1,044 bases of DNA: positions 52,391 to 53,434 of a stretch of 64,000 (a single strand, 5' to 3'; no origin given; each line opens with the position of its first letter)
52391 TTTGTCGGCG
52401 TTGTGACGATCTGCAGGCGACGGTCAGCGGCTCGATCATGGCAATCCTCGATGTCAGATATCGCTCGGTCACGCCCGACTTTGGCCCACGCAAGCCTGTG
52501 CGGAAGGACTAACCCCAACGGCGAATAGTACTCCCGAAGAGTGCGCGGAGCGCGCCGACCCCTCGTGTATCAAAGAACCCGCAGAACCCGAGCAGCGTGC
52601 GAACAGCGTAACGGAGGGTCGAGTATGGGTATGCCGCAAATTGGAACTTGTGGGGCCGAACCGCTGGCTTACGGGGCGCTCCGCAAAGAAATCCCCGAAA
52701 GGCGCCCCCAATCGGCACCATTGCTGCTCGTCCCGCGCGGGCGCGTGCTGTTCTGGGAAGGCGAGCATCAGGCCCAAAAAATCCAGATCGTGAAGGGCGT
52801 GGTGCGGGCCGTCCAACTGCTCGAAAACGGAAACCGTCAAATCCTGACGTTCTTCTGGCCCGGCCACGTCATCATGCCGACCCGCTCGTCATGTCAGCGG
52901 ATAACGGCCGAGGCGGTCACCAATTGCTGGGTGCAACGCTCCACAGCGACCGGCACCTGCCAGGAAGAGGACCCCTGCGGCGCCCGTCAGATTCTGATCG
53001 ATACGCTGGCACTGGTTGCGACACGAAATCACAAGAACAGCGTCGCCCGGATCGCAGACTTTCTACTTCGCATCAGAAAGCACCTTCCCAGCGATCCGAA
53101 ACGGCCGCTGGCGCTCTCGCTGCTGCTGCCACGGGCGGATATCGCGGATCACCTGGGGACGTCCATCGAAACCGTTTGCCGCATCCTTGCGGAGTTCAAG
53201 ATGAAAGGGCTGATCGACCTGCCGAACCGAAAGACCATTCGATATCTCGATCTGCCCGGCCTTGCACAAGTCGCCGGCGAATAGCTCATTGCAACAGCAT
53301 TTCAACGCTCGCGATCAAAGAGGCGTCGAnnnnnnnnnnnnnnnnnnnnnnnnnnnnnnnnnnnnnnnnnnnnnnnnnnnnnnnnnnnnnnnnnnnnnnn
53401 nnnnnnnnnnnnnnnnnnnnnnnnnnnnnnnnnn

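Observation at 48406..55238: Three FNR/FixK-type boxes, two nearly identical, sit in the promoter regions around a local Crp/Fnr regulator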

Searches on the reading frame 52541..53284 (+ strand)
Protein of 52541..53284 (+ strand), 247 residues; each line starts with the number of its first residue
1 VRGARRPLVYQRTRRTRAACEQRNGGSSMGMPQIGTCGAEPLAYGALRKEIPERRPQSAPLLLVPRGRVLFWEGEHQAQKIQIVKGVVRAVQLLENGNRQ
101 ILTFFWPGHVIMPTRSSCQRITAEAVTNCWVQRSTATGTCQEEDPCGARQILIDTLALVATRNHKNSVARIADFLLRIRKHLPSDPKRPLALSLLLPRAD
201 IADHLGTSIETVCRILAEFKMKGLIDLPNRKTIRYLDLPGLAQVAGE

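Call 9: search_protein_families(library=pfam, proteins=[window:52541-53284:+])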
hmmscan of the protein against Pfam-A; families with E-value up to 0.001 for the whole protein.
window:52541-53284:+ (247 aa): 5 families
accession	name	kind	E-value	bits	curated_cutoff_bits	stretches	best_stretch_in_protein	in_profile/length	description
PF13545.12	HTH_Crp_2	-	1.2e-15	57.6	27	1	169-243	1-69/70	Crp-like helix-turn-helix domain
PF00325.26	Crp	-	6.3e-07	29.5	21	1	197-225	4-32/32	Bacterial regulatory proteins, crp family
PF00027.35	cNMP_binding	-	1.5e-05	25.3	27.5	1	64-131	4-74/89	Cyclic nucleotide-binding domain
PF25213.1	HVO_A0261_N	-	8.2e-05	22.8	35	0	198-226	27-55/86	HVO_A0261 N-terminal domain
PF13384.12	HTH_23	-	0.00071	19.8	24.6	0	196-227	18-49/50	Homeodomain-like domain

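Call 16: find_homologous_proteins(query=window:52625-53284:+)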
Query window:52625-53284:+ (219 aa): 247 proteins with E <= 0.001 among 1042 candidates; the best 120 are listed.
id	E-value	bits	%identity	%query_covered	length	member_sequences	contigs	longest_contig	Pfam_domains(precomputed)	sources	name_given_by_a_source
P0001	7.6e-132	456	92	100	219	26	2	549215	PF13545.13,PF00027.36,PF00325.27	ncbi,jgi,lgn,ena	-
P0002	4.2e-126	437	88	100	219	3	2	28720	PF13545.13,PF00027.36,PF00325.27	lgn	-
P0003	2.7e-125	434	88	100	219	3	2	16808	PF13545.13,PF00325.27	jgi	jgi:CRP-like cAMP-binding protein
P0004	9.2e-124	429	85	100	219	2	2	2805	PF13545.13,PF00027.36,PF00325.27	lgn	-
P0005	1.1e-117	409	83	100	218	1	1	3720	PF13545.13,PF00325.27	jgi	jgi:CRP-like cAMP-binding protein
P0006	1.0e-116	406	82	100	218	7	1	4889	PF13545.13,PF00325.27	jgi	jgi:CRP-like cAMP-binding protein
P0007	1.4e-116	406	82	100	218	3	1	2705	PF13545.13,PF00325.27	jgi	jgi:CRP-like cAMP-binding protein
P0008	1.4e-116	406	83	100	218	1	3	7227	PF13545.13,PF00325.27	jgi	jgi:CRP-like cAMP-binding protein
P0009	1.6e-116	405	83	100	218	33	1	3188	PF13545.13,PF00325.27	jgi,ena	-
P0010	6.7e-115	400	81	100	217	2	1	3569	PF13545.13,PF00325.27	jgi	jgi:CRP/FNR family transcriptional regulator, anaerobic regulatory protein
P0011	1.2e-114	399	79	100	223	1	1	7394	PF13545.13,PF00325.27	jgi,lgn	jgi:CRP-like cAMP-binding protein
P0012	3.8e-112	391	80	100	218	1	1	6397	PF13545.13,PF00325.27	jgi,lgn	jgi:CRP-like cAMP-binding protein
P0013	1.7e-111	389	78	100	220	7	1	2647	PF13545.13,PF00325.27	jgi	jgi:CRP-like cAMP-binding protein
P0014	5.7e-109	381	77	100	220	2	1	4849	PF13545.13,PF00325.27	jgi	jgi:CRP-like cAMP-binding protein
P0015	2.7e-107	375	76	100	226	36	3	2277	PF13545.13,PF00027.36,PF00325.27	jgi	jgi:CRP-like cAMP-binding protein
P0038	2.0e-98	346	70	100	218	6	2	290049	PF13545.13,PF00027.36,PF00325.27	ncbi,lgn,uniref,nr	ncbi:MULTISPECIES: Crp/Fnr family transcriptional regulator [unclassified Bradyrhizobium]|uniref:Crp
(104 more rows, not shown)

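Call 17: find_encoding_contigs(protein=P0001, flank=10000, max_places=3)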
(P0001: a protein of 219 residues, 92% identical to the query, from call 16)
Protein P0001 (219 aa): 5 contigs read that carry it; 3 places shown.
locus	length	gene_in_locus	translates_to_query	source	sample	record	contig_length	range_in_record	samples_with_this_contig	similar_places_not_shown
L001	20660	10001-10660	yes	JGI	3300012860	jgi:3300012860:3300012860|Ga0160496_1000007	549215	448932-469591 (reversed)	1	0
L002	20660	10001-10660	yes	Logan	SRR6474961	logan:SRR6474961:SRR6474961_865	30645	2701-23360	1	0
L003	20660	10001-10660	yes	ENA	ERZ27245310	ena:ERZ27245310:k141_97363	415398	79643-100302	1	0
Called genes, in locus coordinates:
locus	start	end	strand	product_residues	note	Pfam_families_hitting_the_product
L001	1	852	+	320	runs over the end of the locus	PF00126:HTH_1, PF03466:LysR_substrate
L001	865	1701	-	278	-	PF00378:ECH_1, PF16113:ECH_2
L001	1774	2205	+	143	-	PF03928:HbpS-like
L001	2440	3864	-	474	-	-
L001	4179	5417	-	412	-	PF01757:Acyl_transf_3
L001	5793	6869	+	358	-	-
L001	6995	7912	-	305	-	-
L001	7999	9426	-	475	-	-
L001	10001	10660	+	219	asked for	PF00027:cNMP_binding (faint), PF13545:HTH_Crp_2, PF00325:Crp (weak)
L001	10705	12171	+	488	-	PF13727:CoA_binding_3, PF02397:Bac_transf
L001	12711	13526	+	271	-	PF00483:NTP_transferase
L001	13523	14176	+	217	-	PF02585:PIG-L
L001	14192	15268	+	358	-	PF01073:3Beta_HSD, PF01370:Epimerase, PF04321:RmlD_sub_bind (weak), PF16363:GDP_Man_Dehyd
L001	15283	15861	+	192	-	PF00908:dTDP_sugar_isom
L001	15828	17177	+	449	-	PF08421:Methyltransf_13, PF13489:Methyltransf_23, PF08242:Methyltransf_12 (weak), PF08484:Methyltransf_14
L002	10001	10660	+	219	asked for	PF00027:cNMP_binding (faint), PF13545:HTH_Crp_2, PF00325:Crp (weak)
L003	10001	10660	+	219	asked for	PF00027:cNMP_binding (faint), PF13545:HTH_Crp_2, PF00325:Crp (weak)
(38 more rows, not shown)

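Call 18: find_encoding_contigs(protein=P0038, flank=10000, max_places=3)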
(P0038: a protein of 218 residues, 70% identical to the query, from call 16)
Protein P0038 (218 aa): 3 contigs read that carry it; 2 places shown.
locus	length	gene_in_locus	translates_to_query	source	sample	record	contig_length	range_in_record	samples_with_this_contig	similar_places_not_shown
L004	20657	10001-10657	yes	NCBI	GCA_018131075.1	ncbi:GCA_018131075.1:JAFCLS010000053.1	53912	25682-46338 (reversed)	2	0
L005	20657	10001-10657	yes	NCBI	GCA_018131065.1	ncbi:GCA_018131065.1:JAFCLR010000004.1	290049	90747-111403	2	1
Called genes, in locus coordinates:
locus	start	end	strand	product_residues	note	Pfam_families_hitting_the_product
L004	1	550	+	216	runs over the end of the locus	PF08241:Methyltransf_11 (weak)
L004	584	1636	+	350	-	PF00535:Glycos_transf_2, PF10111:Glyco_tranf_2_2 (weak), PF13641:Glyco_tranf_2_3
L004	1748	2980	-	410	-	PF04932:Wzy_C (weak)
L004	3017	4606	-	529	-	-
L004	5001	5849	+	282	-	PF00483:NTP_transferase, PF12804:NTP_transf_3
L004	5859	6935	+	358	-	-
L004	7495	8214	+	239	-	PF00072:Response_reg, PF00196:GerE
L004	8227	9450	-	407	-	-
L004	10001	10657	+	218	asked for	PF00027:cNMP_binding (weak), PF13545:HTH_Crp_2, PF00325:Crp (weak)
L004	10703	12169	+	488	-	PF13727:CoA_binding_3, PF02397:Bac_transf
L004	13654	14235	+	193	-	PF00908:dTDP_sugar_isom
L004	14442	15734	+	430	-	PF08421:Methyltransf_13, PF13489:Methyltransf_23, PF08484:Methyltransf_14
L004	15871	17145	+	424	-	PF16254:DUF4910, PF09940:DUF2172, PF16221:HTH_47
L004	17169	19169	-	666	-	PF03412:Peptidase_C39, PF25919:BSH_CusB (faint), PF25917:BSH_RND (faint), PF25973:BSH_CzcB (faint), PF25988:HH_CyaD, PF25994:HH_AprE, PF26002:Beta-barrel_AprE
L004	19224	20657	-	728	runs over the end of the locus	PF03412:Peptidase_C39, PF00664:ABC_membrane, PF00005:ABC_tran, PF02463:SMC_N (faint)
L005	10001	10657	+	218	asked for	PF00027:cNMP_binding (weak), PF13545:HTH_Crp_2, PF00325:Crp (weak)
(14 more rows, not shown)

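Call 27: find_related_loci(query=A4, collection=genome_contigs, flank=6000)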
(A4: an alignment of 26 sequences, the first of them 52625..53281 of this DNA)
Query A4 (219 aa) in genome_contigs; peptide patterns used: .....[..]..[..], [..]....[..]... (x = any residue, [..] = any of these).
76 stretches matched a pattern; 34 encode a relative of the query (tblastn E <= 1e-3); 33 distinct loci.
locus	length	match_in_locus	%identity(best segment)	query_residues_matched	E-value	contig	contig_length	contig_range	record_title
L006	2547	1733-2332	94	1-200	5e-134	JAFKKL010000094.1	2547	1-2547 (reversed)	MAG: Hyphomicrobiales bacterium isolate SCN18_10_11_15_R1_B_63_12 SCN18_10_11_15_R1_B_scaffold_9769, whole genome shotgu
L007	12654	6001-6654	81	1-219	4e-120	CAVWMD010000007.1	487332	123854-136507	MAG: uncultured Alphaproteobacteria bacterium isolate MFD04434.bin.2.133 genome assembly, contig: contig_18461, whole ge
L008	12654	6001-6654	74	1-219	4e-109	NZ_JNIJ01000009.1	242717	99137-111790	Bradyrhizobium sp. URHD0069 N554DRAFT_scaffold00006.6_C, whole genome shotgun sequence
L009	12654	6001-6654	74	1-219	8e-108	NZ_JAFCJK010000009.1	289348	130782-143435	Bradyrhizobium lablabi strain SZCCT0422 NODE_9, whole genome shotgun sequence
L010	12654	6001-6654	70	1-219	2e-103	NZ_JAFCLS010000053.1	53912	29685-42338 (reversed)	Bradyrhizobium sp. JYMT SZCCT0428 NODE_53, whole genome shotgun sequence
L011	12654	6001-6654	70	1-219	2e-103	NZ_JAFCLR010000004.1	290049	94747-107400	Bradyrhizobium sp. AUGA SZCCT0431 NODE_4, whole genome shotgun sequence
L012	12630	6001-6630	68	9-219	2e-93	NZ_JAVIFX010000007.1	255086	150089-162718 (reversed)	Bradyrhizobium sp. LHD-71 LHD.71_ctg015, whole genome shotgun sequence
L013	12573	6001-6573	70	29-219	6e-90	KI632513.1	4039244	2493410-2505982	Rhodopseudomonas palustris JSC-3b genomic scaffold Scaffold1, whole genome shotgun sequence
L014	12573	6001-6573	70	29-219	6e-90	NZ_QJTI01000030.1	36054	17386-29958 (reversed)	Rhodopseudomonas faecalis strain JCM 11668 Ga0074893_130, whole genome shotgun sequence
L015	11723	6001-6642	64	6-219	7e-89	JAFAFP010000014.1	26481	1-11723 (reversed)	MAG: Proteobacteria bacterium isolate OH_SBlB_179 k127_948755, whole genome shotgun sequence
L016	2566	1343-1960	64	13-219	8e-88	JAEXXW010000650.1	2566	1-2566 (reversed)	MAG: Proteobacteria bacterium isolate OH_HDB_164 k127_691631, whole genome shotgun sequence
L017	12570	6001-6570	68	26-218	7e-85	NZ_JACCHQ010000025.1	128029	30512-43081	Bradyrhizobium glycinis strain CNPSo 4016 scaffold_24, whole genome shotgun sequence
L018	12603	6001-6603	65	16-218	9e-85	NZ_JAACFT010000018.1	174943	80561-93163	Bradyrhizobium sp. CSA207 NODE_18_length_174943_cov_14.8791, whole genome shotgun sequence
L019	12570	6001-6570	67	26-218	5e-84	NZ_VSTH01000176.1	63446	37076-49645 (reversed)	Bradyrhizobium hipponense strain aSej3 asej3_(paired)_trimmed_(paired)_contig_176, whole genome shotgun sequence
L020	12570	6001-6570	67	26-218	3e-83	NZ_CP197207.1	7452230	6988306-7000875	Bradyrhizobium sp. PUT101 chromosome, complete genome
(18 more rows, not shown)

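Call 31: search_solved_structures(query=window:52625-53281:+, max_evalue=0.001, show_alignments=3)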
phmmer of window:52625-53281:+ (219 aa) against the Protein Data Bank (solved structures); distinct sequences matched with E-value up to 0.001: 19.
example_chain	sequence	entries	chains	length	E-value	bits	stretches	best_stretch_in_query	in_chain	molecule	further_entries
4i2o_A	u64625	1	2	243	2.1e-11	47.1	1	42-203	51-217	FixK2 protein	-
5i2d_G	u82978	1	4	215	1.5e-07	34.5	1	36-218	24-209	Transcriptional regulator, Crp family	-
3b02_A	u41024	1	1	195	2.1e-07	34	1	38-218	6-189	Transcriptional regulator, Crp family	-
9qly_A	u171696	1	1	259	6.3e-07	32.4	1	132-218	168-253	FNR type regulator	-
9qll_A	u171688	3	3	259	6.4e-07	32.4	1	132-218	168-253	FNR type regulator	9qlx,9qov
5cvr_A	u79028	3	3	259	6.4e-07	32.4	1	132-218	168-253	FNR type regulator | FNR regulator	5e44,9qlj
9qmc_A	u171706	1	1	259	6.5e-07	32.4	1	132-218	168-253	FNR type regulator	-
8qto_A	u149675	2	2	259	6.5e-07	32.4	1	132-218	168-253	FNR type regulator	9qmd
9qlt_A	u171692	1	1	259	6.6e-07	32.4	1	132-218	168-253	FNR type regulator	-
3h3u_A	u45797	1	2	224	0.0001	25.2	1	10-205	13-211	PROBABLE TRANSCRIPTIONAL REGULATORY PROTEIN (PROBABLY CRP/FNR-FAMILY)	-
3mzh_A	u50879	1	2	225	0.0001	25.2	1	10-205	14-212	PROBABLE TRANSCRIPTIONAL REGULATORY PROTEIN (PROBABLY CRP/FNR-FAMILY)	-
3d0s_A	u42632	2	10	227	0.00011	25.2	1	10-205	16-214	TRANSCRIPTIONAL REGULATORY PROTEIN | PROBABLE TRANSCRIPTIONAL REGULATORY PROTEIN (PROBABLY CRP/ FNR-FAMILY)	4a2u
3i54_A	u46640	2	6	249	0.00015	24.7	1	10-205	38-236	Transcriptional regulator, Crp/Fnr family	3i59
2xgx_A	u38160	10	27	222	0.00021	24.2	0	123-203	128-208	GLOBAL NITROGEN REGULATOR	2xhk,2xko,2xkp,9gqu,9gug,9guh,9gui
4cyd_A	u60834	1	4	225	0.00022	24.2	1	34-214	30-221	PROBABLE TRANSCRIPTION REGULATOR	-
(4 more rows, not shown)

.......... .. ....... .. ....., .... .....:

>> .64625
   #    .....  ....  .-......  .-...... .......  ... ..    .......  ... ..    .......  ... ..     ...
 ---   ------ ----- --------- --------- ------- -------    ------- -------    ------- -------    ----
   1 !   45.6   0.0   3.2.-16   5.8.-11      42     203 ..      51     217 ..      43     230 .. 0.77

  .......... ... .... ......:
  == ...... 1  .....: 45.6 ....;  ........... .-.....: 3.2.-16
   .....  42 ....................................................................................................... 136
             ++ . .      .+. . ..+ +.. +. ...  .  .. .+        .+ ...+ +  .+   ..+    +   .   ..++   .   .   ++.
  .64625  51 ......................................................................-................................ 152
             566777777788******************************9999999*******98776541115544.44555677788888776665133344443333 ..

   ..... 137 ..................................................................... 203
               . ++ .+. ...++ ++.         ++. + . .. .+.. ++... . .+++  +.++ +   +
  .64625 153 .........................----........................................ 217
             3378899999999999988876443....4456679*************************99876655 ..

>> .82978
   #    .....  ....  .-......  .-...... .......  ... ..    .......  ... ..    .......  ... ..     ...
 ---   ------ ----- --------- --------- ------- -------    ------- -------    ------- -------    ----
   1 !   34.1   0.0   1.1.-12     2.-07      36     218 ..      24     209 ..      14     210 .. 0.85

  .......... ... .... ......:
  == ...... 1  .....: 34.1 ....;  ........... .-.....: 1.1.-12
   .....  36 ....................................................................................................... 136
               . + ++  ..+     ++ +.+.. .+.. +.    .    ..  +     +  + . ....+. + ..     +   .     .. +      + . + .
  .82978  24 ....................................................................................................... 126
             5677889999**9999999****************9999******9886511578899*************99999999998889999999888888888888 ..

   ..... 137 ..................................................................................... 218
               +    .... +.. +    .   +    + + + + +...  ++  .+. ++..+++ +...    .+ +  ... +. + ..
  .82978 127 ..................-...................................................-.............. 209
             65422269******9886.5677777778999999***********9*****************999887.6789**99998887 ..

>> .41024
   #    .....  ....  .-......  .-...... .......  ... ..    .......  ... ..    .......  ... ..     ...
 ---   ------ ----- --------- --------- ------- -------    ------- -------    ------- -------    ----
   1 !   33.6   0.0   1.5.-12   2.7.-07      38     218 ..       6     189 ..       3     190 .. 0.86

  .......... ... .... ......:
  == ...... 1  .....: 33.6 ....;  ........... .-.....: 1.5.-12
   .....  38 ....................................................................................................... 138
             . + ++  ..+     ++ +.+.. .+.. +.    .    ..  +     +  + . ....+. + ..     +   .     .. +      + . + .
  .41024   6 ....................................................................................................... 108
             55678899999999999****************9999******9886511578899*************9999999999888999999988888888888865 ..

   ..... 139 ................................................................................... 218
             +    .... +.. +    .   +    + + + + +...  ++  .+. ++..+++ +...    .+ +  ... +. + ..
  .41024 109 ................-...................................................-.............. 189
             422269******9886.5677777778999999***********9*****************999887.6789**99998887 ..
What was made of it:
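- Closest known: FixK2 of Bradyrhizobium diazoefficiens and its FixK2 boxes. Different: FixK2's redox-sensitive Cys183 aligns with a Pro here (my reading of the call 31 alignment).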

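Call 32: search_protein_families(library=ncbifam, proteins=[window:52625-53281:+], max_evalue=0.001)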
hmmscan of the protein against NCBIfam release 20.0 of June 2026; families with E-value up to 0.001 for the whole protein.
window:52625-53281:+ (219 aa): 5 families
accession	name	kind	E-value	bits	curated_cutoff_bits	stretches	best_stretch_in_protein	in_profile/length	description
NF050806.1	TransRegFixKCaul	equivalog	2.5e-19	69.4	300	1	36-211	28-208/215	transcriptional regulator FixK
NF045989.1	TransRegFnrLRhodb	equivalog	9.2e-13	48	300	1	39-219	44-237/245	transcriptional regulator FnrL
NF008365.0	PRK11161.1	subfamily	5.5e-09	35.7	228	1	134-218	161-244/250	fumarate/nitrate reduction transcriptional regulator Fnr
NF052518.1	TransRegLdrP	equivalog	3e-08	33.9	300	1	38-215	6-186/195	transcriptional regulator LdrP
TIGR03697.1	NtcA_cyano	equivalog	5.7e-06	26.2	244.95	1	124-206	100-181/193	global nitrogen regulator NtcA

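Call 45: predict_structure(alignment_id=A4)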
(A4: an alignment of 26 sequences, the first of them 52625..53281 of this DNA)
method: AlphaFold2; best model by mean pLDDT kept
length: 219 residues; sequences in the alignment: 26
mean_pLDDT: 78.8   pTM: 0.73
mean pLDDT of the five models: 78.8, 78.6, 75.5, 71.2, 68.2
residues with pLDDT >= 90: 79; 70-90: 94; 50-70: 16; < 50: 30
segments of 3 or more residues with pLDDT < 50: 1-29
pLDDT, mean of each block of 10 residues (from residue 1): 31 31 39 87 68 87 85 88 65 83 82 76 85 84 94 89 90 92 96 97 94 90
secondary structure, 60 per line:
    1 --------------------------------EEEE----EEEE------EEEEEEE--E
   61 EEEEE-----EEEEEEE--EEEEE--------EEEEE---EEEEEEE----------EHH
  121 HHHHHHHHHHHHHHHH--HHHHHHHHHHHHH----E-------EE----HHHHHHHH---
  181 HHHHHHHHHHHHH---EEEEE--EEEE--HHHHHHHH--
elements in order: E33-36 E41-44 E51-57 E60-65 E71-77 E80-84 E93-97 E101-107 H119-136 H139-151 H170-177 H181-193 E197-201 E204-207 H210-217
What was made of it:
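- On CRP/FNR superfamily of transcription factors: The AF2 model (pLDDT 78.8) shows beta strands 33-107 followed by helix 119-136 and the HTH (call 45).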

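Call 49: fold_search(model_id=the predicted structure, library=pdb)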
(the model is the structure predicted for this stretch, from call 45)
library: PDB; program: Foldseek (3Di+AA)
matches with E <= 10: 1923; with E <= 0.001: 255
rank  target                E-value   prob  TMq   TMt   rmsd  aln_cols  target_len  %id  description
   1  4i2o_A                5.2e-13  1.00  0.67  0.73   4.5       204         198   24  The Structure of FixK2 from Bradyrhizobium japonicum (released 2013-04-10)
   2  3i54_C                8.3e-13  1.00  0.64  0.67   5.5       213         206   22  Crystal structure of MtbCRP in complex with cAMP (released 2009-09-08)
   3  3r6s_A                1.4e-12  1.00  0.62  0.61   6.0       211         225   23  Crystal structure of GlxR transcription factor from Corynebacterium glutamicum with cAMP (released 2012-03-28)
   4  3i54_D                2.4e-12  1.00  0.61  0.59   6.5       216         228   21  Crystal structure of MtbCRP in complex with cAMP (released 2009-09-08)
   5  9qmd                  2.9e-12  1.00  0.66  0.69   4.4       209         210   22  Crystal Structure of Dimeric Apo-L28H-FNR of A. Fischeri (released 2026-04-08)
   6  3d0s_A                3.9e-12  1.00  0.60  0.59   5.4       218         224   22  cAMP receptor protein from m.tuberculosis, cAMP-free form (released 2009-02-03)
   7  4cyd_A                5.0e-12  1.00  0.62  0.61   4.9       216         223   22  GlxR bound to cAMP (released 2014-12-17)
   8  9qll                  5.0e-12  1.00  0.65  0.61   4.9       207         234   22  Crystal structure of holo-D4A-FNR of A. fischeri (released 2026-04-08)
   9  9qmc                  5.6e-12  1.00  0.65  0.61   4.9       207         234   22  Crystal structure of holo-S24F-FNR of A. fischeri (released 2026-04-08)
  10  9qov                  6.7e-12  1.00  0.66  0.69   4.5       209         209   22  Crystal structure of [2Fe-2S]b D4A-FNR of A. fischeri (released 2026-04-08)
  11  3i54_A                6.7e-12  1.00  0.65  0.63   5.5       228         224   22  Crystal structure of MtbCRP in complex with cAMP (released 2009-09-08)
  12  3b02                  7.5e-12  1.00  0.64  0.71   3.9       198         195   24  Crystal structure of TTHB099, a transcriptional regulator CRP family from Thermus thermophilus HB8 (released 2011-06-15)
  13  3mzh_A                7.5e-12  1.00  0.63  0.62   5.2       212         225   22  Crystal structure of cAMP receptor protein from mycobacterium tuberculosis in complex with cAMP and its DNA binding el (released 2011-06-08)
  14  3h3u_A                7.5e-12  1.00  0.60  0.60   5.7       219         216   22  Crystal structure of CRP (cAMP receptor Protein) from Mycobacterium tuberculosis (released 2010-02-02)
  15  4a2u_H                8.5e-12  1.00  0.60  0.59   5.4       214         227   22  CRP(CAP) from Myco. Tuberculosis, with cAMP (released 2012-10-10)
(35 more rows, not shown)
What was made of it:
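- On CRP/FNR superfamily of transcription factors: The top 50 Foldseek hits are all CRP/FNR proteins (call 49).
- On FixK (FixK2-type) regulators: Identity to FixK2 is 24% (call 49).
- Closest known: FixK2 of Bradyrhizobium diazoefficiens and its FixK2 boxes. Same: Best sequence and structure match to the regulator: phmmer E = 2e-11, Foldseek TM 0.67-0.73 (calls 31, 49).
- It has the CRP/FNR fold, and its best structural match is FixK2 4I2O (calls 31, 45, 49).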
